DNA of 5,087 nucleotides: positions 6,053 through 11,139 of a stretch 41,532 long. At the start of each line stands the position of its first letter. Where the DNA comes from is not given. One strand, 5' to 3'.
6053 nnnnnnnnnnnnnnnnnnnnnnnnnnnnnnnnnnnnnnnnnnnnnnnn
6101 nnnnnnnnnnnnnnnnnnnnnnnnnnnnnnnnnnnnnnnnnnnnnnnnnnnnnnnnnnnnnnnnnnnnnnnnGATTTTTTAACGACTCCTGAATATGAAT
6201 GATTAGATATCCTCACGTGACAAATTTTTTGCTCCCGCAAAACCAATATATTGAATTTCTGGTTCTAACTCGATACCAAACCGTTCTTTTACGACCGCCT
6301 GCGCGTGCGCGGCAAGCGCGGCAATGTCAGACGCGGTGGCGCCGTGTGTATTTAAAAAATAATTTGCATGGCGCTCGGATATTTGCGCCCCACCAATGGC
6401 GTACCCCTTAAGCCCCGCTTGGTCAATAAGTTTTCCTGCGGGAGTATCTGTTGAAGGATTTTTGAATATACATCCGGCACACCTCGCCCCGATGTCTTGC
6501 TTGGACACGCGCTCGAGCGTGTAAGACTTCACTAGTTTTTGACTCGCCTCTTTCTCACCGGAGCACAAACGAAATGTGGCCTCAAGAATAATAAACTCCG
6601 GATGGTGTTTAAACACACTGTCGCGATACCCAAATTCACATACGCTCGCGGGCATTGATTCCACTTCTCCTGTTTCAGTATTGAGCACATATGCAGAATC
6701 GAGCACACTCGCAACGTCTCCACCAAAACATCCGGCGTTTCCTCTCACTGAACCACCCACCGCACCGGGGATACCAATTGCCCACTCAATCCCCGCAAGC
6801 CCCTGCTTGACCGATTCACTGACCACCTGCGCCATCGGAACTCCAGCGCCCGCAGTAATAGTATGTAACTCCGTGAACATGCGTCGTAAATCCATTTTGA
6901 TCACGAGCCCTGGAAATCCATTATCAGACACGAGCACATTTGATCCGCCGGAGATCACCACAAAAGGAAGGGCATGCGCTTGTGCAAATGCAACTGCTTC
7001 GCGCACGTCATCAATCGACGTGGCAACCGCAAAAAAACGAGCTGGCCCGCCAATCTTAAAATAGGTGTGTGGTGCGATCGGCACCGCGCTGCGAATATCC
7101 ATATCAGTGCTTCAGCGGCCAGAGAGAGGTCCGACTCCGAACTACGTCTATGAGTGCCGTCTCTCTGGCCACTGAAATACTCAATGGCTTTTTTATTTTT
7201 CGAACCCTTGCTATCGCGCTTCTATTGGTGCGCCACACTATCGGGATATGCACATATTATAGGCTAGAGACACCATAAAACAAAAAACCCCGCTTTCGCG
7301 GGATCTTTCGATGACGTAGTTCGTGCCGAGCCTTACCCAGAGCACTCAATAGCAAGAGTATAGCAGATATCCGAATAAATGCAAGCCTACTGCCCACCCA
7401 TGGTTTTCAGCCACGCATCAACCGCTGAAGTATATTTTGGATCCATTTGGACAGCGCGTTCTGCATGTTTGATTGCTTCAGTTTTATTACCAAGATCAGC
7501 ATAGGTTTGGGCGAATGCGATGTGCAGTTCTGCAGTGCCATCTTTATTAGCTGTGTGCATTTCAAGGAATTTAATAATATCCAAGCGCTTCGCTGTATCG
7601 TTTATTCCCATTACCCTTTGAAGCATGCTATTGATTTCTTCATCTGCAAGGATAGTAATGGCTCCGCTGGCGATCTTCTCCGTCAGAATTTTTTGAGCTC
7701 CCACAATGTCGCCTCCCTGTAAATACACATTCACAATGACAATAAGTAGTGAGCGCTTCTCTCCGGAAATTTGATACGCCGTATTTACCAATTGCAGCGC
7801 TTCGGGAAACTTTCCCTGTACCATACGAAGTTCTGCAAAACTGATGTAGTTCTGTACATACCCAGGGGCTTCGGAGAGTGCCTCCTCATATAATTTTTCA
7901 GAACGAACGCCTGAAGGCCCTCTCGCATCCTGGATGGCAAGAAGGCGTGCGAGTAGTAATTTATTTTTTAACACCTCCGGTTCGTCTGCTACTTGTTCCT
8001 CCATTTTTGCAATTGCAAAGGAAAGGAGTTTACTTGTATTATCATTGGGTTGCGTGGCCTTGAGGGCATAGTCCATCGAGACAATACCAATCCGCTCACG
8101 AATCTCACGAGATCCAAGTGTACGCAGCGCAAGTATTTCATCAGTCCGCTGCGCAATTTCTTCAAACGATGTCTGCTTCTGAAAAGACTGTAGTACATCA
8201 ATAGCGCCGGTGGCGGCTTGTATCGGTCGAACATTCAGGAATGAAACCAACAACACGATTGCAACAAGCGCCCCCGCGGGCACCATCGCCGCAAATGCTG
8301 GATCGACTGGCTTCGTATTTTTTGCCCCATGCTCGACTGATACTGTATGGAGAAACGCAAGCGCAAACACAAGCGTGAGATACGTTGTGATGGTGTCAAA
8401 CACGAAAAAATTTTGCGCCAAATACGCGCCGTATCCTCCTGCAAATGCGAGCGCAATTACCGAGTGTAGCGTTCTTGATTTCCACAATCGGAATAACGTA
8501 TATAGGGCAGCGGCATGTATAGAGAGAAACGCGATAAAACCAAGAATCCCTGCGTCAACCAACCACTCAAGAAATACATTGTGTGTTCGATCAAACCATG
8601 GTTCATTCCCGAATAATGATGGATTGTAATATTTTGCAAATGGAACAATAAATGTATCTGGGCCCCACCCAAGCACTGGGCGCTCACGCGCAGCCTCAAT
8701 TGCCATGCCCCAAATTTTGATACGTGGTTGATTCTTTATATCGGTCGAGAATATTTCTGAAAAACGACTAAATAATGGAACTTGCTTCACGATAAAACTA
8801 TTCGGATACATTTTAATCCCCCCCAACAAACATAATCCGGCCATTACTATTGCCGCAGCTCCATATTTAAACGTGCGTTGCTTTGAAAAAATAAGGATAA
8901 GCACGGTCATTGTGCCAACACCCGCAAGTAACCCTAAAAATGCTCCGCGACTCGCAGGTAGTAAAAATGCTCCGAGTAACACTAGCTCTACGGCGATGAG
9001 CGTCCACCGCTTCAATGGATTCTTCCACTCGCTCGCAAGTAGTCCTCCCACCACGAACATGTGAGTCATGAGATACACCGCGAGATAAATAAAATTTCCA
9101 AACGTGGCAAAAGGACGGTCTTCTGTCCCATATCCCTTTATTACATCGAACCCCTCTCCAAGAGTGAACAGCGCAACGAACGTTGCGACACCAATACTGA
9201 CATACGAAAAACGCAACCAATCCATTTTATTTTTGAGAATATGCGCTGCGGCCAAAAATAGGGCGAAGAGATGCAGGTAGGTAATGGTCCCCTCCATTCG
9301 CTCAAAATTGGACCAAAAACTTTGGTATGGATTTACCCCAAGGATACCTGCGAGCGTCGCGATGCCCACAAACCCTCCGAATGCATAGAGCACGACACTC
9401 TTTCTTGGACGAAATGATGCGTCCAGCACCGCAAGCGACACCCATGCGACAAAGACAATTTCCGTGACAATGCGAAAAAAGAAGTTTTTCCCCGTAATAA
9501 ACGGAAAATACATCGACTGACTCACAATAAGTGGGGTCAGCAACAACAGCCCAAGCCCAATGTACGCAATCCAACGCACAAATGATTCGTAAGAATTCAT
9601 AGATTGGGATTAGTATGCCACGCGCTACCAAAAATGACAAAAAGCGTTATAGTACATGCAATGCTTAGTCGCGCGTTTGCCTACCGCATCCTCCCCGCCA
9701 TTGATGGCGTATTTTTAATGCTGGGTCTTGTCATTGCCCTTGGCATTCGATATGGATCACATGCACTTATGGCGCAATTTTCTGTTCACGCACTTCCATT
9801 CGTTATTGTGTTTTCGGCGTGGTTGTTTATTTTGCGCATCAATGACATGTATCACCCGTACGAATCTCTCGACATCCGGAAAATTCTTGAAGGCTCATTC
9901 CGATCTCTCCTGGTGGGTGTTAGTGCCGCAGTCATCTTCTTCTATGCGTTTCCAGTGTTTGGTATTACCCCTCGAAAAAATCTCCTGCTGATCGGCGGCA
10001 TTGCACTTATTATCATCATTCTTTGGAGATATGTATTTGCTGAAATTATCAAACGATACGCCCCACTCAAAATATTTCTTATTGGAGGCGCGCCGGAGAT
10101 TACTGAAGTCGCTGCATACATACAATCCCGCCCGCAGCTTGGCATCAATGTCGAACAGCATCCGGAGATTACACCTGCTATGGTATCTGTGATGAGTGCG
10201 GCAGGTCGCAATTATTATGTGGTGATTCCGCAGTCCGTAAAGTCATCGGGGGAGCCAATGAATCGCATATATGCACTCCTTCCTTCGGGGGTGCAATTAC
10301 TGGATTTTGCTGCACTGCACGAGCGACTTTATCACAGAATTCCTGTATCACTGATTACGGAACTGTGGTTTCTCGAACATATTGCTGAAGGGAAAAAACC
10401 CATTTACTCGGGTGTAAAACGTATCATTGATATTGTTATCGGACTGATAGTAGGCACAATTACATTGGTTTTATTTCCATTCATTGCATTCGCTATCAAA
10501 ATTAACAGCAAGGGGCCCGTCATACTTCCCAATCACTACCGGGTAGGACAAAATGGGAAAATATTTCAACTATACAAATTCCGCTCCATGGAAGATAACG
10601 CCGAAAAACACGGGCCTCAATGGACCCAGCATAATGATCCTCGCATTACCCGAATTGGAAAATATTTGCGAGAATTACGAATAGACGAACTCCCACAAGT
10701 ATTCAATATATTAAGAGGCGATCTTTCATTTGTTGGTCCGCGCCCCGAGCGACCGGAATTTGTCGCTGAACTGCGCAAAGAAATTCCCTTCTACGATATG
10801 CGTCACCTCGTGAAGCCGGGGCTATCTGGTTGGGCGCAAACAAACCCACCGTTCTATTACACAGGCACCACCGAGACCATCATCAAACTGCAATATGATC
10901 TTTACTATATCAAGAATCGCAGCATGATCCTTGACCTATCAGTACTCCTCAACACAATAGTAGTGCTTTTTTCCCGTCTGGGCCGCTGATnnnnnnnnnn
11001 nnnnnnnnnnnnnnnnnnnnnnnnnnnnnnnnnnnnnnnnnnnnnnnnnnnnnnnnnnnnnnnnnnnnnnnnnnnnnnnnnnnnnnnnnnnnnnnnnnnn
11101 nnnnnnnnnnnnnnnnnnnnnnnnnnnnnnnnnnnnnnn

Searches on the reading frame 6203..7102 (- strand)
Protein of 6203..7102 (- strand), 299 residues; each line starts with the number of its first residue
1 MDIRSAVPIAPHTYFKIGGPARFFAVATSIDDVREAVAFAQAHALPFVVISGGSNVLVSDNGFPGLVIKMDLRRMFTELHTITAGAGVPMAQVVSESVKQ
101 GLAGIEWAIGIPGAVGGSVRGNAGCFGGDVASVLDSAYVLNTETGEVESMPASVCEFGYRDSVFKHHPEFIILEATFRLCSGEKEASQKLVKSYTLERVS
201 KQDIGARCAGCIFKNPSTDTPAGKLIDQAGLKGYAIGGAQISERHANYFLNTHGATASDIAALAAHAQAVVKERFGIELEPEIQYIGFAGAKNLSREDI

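Call 41: search_protein_families(library=pfam, proteins=[window:6203-7102:-], max_evalue=0.001)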
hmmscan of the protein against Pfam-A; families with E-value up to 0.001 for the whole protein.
window:6203-7102:- (299 aa): 2 families
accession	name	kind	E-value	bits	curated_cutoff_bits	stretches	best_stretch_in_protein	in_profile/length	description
PF02873.21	MurB_C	-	3.8e-32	110.8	27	1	189-286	4-99/99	UDP-N-acetylenolpyruvoylglucosamine reductase, C-terminal domain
PF01565.28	FAD_binding_4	-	6.8e-21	74.9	26.4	1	23-148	3-136/139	FAD binding domain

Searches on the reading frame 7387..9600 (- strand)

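Call 41: search_protein_families(library=pfam, proteins=[window:7387-9600:-], max_evalue=0.001)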
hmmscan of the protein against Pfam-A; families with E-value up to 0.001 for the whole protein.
window:7387-9600:- (737 aa): 7 families
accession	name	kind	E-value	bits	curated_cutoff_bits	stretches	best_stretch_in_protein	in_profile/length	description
PF04932.20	Wzy_C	-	4.3e-21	75.7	31.7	1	206-359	4-149/149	O-Antigen ligase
PF14559.12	TPR_19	-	4.8e-08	33.6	25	0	569-607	12-50/68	Tetratricopeptide repeat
PF07719.23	TPR_2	-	1.6e-07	31.3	27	1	690-723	1-34/34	Tetratricopeptide repeat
PF13424.12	TPR_12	-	9.2e-06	26.2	30.1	0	684-721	39-76/77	Tetratricopeptide repeat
PF13428.12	TPR_14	-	1.9e-05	25.4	23.5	0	691-726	2-37/44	Tetratricopeptide repeat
PF00515.34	TPR_1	-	9.7e-05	22.5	27.8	0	697-723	8-34/34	Tetratricopeptide repeat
PF13181.12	TPR_8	-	0.00011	22.5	25.7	1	690-723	1-34/34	Tetratricopeptide repeat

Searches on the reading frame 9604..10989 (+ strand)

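Call 7: search_protein_families(library=pfam, proteins=[window:9604-10989:+], max_evalue=0.01)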
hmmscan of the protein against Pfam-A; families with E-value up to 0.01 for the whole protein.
window:9604-10989:+ (461 aa): 1 family
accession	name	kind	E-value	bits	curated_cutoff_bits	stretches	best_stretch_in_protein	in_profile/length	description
PF02397.22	Bac_transf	-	5.4e-60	202.4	27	1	272-456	1-178/179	Bacterial sugar transferase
